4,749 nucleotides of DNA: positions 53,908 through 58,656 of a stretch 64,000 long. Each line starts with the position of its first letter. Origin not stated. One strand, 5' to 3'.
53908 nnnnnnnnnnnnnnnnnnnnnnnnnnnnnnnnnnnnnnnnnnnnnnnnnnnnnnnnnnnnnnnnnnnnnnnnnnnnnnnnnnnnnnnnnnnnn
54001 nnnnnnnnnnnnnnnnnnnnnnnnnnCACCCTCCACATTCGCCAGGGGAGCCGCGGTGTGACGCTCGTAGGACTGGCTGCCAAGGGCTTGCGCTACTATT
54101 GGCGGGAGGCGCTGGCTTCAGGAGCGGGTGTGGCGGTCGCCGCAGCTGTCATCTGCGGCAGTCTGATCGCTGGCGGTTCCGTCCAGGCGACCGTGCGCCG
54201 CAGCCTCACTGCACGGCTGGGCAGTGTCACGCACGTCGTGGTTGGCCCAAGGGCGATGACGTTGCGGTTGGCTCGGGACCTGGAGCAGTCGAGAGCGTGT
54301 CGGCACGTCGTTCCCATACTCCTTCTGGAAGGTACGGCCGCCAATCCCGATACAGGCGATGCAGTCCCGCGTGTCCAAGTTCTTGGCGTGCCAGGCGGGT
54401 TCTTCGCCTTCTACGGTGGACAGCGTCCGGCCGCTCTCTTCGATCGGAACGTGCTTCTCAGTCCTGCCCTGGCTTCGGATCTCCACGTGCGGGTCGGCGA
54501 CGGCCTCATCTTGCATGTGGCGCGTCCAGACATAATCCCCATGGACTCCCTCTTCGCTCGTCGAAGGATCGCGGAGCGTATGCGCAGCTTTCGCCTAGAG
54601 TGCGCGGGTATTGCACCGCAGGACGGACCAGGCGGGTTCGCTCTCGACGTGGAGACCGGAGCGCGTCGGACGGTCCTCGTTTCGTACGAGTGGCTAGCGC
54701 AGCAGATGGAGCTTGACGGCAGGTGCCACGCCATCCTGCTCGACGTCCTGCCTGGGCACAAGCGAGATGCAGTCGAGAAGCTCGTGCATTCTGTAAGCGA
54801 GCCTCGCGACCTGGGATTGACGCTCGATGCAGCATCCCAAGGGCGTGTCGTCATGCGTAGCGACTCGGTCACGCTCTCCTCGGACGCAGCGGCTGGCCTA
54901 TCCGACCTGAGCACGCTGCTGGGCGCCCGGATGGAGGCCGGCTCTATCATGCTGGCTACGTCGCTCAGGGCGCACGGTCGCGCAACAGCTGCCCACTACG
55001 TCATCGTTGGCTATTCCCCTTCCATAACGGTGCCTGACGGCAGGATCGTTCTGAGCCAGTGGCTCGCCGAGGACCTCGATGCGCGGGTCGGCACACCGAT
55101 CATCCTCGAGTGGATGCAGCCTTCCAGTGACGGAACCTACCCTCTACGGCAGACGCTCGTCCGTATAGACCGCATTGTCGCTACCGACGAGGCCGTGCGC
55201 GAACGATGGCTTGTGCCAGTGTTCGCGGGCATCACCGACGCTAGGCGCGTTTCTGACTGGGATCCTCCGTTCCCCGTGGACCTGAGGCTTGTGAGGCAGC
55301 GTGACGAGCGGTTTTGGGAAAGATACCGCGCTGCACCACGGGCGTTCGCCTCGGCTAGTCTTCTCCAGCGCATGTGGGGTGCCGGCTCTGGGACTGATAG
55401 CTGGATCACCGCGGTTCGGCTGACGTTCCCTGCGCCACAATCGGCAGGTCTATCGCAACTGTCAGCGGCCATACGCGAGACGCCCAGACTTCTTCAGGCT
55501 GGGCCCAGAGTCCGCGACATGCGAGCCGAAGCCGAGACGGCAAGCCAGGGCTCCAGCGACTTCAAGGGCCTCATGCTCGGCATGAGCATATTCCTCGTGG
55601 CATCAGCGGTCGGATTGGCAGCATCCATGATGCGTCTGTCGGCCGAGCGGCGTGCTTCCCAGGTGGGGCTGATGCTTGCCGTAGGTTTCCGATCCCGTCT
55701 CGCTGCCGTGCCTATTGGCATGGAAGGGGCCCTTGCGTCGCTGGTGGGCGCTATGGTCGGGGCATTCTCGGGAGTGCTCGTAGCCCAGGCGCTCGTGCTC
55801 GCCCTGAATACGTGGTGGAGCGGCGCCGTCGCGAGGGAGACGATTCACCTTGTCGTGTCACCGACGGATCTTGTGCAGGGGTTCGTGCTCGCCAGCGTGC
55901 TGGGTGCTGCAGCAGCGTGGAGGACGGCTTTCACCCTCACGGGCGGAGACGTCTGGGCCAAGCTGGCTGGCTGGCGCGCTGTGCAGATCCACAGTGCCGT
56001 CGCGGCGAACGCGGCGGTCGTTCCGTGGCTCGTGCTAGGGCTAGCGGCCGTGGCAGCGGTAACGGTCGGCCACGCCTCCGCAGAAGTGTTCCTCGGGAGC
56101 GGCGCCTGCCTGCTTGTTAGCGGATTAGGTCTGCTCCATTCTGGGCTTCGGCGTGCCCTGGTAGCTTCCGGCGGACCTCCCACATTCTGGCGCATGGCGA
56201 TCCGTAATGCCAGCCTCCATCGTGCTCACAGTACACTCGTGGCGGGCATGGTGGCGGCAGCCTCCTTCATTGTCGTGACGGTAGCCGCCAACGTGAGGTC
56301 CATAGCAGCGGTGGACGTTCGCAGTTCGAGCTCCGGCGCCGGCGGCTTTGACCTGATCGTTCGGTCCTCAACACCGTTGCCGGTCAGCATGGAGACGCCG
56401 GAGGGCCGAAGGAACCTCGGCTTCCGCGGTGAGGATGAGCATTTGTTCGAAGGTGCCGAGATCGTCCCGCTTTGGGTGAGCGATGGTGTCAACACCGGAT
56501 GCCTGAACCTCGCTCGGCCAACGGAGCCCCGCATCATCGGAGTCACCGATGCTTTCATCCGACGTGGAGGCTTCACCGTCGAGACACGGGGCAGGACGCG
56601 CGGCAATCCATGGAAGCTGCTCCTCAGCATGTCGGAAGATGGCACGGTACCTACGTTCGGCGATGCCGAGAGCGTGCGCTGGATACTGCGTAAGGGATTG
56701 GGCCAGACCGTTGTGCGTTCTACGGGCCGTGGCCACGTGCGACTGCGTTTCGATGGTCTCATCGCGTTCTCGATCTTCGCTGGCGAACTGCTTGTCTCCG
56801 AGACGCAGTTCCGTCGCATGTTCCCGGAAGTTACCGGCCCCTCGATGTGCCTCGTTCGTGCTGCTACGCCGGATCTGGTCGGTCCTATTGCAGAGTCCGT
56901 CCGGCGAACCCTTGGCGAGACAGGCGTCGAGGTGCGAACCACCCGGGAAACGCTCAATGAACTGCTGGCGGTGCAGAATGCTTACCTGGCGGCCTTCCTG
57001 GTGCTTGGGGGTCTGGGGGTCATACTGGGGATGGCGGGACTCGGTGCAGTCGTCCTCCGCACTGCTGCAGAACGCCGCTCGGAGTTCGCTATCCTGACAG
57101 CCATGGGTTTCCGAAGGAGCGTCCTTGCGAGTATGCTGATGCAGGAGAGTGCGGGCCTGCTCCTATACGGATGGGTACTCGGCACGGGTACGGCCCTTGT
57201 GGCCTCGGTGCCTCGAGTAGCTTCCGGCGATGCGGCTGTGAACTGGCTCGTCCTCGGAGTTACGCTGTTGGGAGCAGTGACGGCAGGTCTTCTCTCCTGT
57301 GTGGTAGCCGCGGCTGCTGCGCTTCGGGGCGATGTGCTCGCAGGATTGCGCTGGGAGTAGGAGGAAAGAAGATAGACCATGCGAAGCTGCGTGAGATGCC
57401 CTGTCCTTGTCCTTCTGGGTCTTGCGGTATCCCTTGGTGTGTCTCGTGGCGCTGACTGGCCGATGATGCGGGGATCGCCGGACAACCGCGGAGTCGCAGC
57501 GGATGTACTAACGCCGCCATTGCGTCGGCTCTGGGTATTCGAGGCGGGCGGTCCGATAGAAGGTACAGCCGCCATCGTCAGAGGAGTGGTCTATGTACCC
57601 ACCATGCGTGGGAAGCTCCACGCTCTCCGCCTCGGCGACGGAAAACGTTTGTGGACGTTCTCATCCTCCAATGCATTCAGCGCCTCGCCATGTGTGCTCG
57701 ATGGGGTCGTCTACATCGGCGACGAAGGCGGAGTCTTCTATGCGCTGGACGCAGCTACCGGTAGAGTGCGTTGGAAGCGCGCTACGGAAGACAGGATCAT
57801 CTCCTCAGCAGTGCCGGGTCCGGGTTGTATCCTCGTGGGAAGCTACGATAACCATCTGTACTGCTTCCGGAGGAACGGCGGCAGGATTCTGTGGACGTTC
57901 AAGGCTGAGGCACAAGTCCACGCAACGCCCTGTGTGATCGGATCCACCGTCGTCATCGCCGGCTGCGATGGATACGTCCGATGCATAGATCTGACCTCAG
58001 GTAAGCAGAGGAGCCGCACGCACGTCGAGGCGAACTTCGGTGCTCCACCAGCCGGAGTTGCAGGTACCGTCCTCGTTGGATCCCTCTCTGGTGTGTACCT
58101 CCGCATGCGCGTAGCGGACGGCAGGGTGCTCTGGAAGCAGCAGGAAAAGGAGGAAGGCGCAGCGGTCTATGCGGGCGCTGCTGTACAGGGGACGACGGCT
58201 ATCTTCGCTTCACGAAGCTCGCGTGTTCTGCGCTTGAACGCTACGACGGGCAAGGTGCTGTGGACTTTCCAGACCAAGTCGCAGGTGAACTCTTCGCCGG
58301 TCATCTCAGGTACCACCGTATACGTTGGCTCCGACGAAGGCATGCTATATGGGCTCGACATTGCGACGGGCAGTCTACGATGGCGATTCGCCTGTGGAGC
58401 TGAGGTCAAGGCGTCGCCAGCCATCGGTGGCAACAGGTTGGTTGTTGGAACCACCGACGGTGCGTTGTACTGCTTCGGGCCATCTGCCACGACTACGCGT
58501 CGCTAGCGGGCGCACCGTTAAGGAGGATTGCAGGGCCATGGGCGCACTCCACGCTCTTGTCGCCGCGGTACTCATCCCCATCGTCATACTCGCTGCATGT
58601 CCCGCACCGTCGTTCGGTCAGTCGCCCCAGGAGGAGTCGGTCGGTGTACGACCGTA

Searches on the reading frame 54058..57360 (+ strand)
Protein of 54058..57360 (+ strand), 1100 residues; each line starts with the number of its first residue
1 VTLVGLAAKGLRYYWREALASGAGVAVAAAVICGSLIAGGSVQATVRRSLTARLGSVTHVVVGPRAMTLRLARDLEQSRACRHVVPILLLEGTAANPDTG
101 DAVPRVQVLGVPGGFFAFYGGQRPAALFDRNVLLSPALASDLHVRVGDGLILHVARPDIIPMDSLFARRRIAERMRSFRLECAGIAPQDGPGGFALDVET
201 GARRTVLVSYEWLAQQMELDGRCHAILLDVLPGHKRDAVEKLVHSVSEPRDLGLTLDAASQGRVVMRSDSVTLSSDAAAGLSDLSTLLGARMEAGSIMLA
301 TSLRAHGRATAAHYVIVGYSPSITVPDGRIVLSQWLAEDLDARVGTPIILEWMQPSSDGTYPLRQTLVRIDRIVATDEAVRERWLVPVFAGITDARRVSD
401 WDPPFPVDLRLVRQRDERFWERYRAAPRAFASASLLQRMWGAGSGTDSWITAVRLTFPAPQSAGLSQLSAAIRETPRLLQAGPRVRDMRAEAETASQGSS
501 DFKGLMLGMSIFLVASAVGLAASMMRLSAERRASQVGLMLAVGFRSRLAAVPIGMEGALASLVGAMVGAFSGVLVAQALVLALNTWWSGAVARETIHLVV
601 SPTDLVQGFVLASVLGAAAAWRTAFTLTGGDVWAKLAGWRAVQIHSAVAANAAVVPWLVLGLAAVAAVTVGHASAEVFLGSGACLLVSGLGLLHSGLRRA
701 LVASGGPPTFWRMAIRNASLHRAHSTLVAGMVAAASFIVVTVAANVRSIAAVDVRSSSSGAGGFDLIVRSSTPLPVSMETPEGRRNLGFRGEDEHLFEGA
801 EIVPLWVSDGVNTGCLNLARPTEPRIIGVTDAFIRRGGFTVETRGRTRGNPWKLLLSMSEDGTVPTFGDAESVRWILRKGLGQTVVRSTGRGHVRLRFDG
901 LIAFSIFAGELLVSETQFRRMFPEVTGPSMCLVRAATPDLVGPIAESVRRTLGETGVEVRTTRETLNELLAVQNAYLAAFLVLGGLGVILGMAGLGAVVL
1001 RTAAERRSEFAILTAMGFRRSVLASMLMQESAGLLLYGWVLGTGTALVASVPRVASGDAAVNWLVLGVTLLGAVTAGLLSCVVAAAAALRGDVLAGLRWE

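Call 50: search_protein_families(library=pfam, proteins=[window:54058-57360:+], max_evalue=0.00001)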
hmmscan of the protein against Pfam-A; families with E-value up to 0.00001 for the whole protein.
window:54058-57360:+ (1100 aa): 1 family
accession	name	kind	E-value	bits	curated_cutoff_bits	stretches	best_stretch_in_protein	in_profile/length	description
PF02687.27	FtsX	-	1.2e-09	38.7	25.5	1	982-1090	2-117/120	FtsX-like permease C-terminal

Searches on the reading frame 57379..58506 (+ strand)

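Call 50: search_protein_families(library=pfam, proteins=[window:57379-58506:+], max_evalue=0.00001)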
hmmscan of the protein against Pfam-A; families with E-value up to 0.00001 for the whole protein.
window:57379-58506:+ (375 aa): 6 families
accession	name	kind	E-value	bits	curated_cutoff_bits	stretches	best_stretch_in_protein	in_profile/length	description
PF13570.13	Beta-prop_ACSF4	-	2.8e-70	237.8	133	3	102-309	7-222/329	Beta-alanine-activating enzyme, beta-propeller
PF13360.13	PQQ_2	-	1.2e-48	166.2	27.6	3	157-299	2-146/233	Outer membrane protein assembly factor BamB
PF01011.28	PQQ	-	7.3e-16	58.4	26.7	1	98-249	47-191/595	Glucose/ethanol/alcohol dehydrogenase, beta-propeller domain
PF25293.1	Beta-prop_EMC1_N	-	7.3e-07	29.5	34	0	231-302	34-106/219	EMC1 N-terminal beta-propeller domain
PF25292.1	Beta-prop_CGLA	-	5.9e-06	26.4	26.8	0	151-189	47-84/316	Lambda-carrageenase beta-propeller domain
PF14435.11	SUKH-4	-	9.3e-06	26.3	25.5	0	93-138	64-109/179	SUKH-4 immunity protein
